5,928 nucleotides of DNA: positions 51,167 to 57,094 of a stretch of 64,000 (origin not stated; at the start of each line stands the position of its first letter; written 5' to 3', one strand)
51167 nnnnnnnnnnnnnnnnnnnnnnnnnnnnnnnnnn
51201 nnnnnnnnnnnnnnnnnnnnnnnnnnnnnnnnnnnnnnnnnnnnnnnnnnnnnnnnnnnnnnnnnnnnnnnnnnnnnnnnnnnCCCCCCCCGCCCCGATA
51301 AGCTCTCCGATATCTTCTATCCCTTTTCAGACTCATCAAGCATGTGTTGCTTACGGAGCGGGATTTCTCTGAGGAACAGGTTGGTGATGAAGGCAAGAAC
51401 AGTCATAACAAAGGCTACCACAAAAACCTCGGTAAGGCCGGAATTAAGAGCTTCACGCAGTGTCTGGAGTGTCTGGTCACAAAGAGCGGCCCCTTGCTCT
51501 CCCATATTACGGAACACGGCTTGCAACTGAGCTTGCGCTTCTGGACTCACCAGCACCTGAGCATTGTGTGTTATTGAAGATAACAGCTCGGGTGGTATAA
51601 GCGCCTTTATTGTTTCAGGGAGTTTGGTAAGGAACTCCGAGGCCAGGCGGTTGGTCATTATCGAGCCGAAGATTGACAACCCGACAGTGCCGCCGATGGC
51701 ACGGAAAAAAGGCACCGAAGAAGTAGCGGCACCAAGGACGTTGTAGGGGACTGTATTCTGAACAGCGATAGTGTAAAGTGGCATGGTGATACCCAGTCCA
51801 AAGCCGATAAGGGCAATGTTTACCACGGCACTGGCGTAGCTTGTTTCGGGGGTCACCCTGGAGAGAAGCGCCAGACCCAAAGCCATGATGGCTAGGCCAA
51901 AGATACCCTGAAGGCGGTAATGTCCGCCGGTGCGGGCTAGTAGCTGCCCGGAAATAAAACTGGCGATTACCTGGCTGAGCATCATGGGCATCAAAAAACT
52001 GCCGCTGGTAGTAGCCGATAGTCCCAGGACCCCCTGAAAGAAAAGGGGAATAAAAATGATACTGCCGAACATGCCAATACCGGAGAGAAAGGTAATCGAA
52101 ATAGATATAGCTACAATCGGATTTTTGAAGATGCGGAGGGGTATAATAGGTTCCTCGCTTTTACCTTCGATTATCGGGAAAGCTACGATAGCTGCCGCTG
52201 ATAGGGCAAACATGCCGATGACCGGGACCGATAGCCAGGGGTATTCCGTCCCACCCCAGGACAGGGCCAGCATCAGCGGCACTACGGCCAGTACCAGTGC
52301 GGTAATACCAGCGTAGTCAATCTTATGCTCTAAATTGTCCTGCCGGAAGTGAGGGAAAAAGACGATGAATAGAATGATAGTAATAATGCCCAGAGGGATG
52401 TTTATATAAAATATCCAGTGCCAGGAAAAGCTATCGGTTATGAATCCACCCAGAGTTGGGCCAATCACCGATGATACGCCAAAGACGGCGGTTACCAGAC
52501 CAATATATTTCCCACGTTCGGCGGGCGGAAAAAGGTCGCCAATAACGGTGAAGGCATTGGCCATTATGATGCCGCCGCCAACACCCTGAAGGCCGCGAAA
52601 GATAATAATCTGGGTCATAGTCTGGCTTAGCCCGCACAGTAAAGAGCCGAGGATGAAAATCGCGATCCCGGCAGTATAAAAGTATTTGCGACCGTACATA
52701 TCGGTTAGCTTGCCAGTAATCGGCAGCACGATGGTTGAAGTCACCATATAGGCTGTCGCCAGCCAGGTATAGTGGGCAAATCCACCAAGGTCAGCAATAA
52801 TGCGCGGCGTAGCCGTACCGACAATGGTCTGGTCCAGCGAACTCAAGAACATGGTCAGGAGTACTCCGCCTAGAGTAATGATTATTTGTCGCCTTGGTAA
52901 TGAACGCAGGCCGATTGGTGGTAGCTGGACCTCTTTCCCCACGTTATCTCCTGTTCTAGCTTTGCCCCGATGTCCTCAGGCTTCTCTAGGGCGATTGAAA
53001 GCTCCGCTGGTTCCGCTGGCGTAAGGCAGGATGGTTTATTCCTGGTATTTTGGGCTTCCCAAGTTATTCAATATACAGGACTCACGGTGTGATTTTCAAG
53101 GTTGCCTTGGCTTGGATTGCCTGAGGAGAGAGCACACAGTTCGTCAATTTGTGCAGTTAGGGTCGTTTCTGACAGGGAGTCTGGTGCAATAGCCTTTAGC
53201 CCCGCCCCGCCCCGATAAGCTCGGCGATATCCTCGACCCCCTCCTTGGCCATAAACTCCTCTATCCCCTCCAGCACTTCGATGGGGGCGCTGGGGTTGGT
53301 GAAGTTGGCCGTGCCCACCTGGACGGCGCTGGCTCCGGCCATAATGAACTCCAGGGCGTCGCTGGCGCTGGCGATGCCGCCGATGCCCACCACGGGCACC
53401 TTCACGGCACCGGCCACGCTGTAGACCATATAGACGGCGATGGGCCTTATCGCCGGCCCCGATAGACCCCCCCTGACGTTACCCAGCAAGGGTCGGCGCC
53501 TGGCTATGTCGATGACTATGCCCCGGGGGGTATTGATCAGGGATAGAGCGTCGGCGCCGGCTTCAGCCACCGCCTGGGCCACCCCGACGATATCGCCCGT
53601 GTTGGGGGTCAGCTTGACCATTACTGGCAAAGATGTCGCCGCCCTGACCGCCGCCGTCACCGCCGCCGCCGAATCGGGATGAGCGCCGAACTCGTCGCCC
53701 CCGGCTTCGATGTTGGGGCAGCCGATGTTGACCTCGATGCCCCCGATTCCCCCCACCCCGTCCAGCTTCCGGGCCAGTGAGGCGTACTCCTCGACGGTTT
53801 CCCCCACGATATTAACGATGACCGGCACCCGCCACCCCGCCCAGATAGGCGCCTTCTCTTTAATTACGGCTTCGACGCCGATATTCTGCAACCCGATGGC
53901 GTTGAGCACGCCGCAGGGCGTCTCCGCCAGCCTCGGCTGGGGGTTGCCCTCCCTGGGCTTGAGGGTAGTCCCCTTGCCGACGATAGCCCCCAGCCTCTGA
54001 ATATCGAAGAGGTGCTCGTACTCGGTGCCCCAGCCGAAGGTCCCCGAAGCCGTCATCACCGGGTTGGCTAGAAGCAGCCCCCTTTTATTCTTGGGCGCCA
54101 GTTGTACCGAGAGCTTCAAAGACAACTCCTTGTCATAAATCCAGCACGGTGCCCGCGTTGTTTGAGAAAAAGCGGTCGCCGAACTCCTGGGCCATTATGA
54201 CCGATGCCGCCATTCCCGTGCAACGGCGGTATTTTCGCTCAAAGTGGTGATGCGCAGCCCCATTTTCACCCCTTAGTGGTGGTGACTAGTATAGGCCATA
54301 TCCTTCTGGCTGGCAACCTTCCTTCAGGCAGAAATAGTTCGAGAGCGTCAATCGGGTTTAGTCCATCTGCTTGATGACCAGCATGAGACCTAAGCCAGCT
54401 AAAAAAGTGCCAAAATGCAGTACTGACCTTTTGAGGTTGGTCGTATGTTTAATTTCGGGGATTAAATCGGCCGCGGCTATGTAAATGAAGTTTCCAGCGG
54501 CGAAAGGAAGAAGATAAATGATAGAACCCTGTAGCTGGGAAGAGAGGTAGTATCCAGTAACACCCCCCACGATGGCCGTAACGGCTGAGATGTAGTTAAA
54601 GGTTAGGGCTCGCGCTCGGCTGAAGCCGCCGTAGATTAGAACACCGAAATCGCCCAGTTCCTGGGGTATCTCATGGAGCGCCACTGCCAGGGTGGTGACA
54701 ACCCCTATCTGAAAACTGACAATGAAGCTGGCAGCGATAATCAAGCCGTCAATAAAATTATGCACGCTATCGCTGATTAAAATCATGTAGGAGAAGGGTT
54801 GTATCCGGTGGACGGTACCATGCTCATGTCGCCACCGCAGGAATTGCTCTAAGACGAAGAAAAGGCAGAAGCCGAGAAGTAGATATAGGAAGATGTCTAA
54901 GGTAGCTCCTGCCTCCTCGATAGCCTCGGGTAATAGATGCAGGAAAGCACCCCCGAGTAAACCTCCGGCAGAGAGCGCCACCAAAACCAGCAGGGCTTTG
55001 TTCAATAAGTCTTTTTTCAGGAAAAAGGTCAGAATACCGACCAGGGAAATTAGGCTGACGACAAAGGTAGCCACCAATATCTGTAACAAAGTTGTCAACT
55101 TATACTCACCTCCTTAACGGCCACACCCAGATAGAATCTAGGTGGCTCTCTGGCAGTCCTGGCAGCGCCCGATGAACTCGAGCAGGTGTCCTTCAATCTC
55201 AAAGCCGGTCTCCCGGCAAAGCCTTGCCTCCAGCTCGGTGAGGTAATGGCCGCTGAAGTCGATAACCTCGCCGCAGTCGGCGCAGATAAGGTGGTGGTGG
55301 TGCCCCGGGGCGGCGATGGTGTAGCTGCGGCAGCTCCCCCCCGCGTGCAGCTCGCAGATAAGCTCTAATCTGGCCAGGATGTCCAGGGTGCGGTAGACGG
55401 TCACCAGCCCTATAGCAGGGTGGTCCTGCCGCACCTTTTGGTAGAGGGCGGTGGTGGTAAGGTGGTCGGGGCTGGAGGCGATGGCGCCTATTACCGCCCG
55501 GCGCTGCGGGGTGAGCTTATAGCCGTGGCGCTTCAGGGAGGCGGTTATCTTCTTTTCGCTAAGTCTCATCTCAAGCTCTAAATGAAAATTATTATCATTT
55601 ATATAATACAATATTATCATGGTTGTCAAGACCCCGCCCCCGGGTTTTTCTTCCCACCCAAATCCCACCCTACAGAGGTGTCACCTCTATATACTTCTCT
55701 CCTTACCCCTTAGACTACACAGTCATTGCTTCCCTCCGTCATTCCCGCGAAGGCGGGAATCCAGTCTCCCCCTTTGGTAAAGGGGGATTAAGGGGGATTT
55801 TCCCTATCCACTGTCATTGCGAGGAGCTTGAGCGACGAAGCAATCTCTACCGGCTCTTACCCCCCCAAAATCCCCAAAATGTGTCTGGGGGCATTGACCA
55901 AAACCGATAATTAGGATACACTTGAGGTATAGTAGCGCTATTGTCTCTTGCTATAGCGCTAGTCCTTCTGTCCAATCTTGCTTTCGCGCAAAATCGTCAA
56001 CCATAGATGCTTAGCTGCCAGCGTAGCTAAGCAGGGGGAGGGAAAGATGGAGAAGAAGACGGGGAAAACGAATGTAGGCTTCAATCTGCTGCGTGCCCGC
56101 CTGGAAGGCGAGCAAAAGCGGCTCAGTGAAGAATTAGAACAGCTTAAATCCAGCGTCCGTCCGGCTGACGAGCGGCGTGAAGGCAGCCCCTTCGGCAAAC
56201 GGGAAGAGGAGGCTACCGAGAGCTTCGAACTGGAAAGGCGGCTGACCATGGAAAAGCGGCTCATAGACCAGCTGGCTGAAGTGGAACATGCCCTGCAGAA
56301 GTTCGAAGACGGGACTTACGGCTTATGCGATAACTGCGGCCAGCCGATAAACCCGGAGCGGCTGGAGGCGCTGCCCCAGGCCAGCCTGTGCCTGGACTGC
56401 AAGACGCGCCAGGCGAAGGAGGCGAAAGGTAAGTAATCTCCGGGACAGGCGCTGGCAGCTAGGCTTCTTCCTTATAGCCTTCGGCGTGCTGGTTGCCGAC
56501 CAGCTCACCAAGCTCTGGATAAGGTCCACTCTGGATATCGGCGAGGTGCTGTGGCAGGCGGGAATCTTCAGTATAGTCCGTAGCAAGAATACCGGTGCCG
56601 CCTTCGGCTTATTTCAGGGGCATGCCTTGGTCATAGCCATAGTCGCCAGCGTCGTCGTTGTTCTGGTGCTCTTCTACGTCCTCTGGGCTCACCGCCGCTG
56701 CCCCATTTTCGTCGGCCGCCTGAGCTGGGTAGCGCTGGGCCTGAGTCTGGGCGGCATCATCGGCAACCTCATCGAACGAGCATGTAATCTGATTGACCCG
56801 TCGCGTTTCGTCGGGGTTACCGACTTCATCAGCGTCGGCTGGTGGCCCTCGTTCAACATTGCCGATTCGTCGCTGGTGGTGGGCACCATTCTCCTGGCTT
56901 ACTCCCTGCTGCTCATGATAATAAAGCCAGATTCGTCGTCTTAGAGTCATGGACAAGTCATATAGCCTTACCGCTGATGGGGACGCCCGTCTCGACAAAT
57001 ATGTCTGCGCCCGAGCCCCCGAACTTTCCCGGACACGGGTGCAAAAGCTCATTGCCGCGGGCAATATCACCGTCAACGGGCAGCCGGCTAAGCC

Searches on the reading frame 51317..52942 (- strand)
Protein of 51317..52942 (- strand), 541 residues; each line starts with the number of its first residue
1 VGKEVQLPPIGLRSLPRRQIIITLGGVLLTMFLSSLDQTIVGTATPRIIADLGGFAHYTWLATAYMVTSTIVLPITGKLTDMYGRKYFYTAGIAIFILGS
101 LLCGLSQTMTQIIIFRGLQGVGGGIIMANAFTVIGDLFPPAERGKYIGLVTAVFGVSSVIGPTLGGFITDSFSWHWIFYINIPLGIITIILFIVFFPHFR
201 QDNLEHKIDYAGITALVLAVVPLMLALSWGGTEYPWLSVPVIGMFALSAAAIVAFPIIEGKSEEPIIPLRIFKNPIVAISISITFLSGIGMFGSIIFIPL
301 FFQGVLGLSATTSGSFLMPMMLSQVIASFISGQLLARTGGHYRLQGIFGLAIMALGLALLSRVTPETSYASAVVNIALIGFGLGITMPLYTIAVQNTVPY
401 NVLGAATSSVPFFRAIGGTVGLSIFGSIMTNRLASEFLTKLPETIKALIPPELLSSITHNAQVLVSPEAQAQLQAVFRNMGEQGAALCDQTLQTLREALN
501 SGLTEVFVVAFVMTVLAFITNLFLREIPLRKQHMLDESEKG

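Call 68: search_protein_families(library=pfam, proteins=[window:51317-52942:-], max_evalue=0.001)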
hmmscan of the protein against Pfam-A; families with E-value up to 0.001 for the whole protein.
window:51317-52942:- (541 aa): 3 families
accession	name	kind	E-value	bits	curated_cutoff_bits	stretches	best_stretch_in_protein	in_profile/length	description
PF07690.21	MFS_1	-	2e-53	182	33.4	1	28-421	2-346/347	Major Facilitator Superfamily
PF06609.19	TRI12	-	1e-23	84.1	23.2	1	40-527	62-556/599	Fungal trichothecene efflux pump (TRI12)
PF00083.30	Sugar_tr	-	8.4e-12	45.1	22.3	1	58-197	48-192/452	Sugar (and other) transporter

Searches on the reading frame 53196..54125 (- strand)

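Call 68: search_protein_families(library=pfam, proteins=[window:53196-54125:-], max_evalue=0.001)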
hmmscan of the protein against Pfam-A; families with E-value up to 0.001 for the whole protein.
window:53196-54125:- (309 aa): 4 families
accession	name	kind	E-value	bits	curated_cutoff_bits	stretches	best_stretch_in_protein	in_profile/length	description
PF01180.27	DHO_dh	-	6.7e-75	252.4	27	1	16-292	8-291/291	Dihydroorotate dehydrogenase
PF01207.24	Dus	-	1.1e-11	44.9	20.4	1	100-194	54-155/311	Dihydrouridine synthase (Dus)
PF03060.21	NMO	-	4.4e-05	23.5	28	1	215-273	164-224/331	Nitronate monooxygenase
PF00977.27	His_biosynth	-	0.00034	20.5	23.6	0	229-284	60-115/228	Histidine biosynthesis protein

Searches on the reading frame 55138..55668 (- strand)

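Call 68: search_protein_families(library=pfam, proteins=[window:55138-55668:-], max_evalue=0.001)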
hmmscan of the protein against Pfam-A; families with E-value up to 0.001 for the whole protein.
window:55138-55668:- (176 aa): 1 family
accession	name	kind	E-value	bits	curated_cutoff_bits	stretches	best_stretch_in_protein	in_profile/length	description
PF01475.25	FUR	-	3.1e-32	111.7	23.1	1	48-165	2-120/121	Ferric uptake regulator family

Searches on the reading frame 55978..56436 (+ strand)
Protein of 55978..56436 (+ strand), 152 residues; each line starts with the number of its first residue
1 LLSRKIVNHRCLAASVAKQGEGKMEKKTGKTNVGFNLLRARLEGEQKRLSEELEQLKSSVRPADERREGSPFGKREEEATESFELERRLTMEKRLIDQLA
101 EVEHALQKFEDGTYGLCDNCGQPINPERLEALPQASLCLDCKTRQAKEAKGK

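Call 68: search_protein_families(library=pfam, proteins=[window:55978-56436:+], max_evalue=0.001)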
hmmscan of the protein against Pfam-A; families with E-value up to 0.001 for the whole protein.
window:55978-56436:+ (152 aa): 1 family
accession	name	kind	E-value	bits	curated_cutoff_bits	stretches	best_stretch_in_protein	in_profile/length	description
PF01258.23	zf-dskA_traR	-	1.1e-13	51.4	24.9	1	112-144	1-33/36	Prokaryotic dksA/traR C4-type zinc finger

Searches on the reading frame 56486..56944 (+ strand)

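Call 68: search_protein_families(library=pfam, proteins=[window:56486-56944:+], max_evalue=0.001)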
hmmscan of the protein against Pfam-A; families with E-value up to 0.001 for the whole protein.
window:56486-56944:+ (152 aa): 1 family
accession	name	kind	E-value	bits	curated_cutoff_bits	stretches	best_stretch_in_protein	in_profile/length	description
PF01252.23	Peptidase_A8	-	2e-27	96.6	25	1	2-142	6-141/142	Signal peptidase (SPase) II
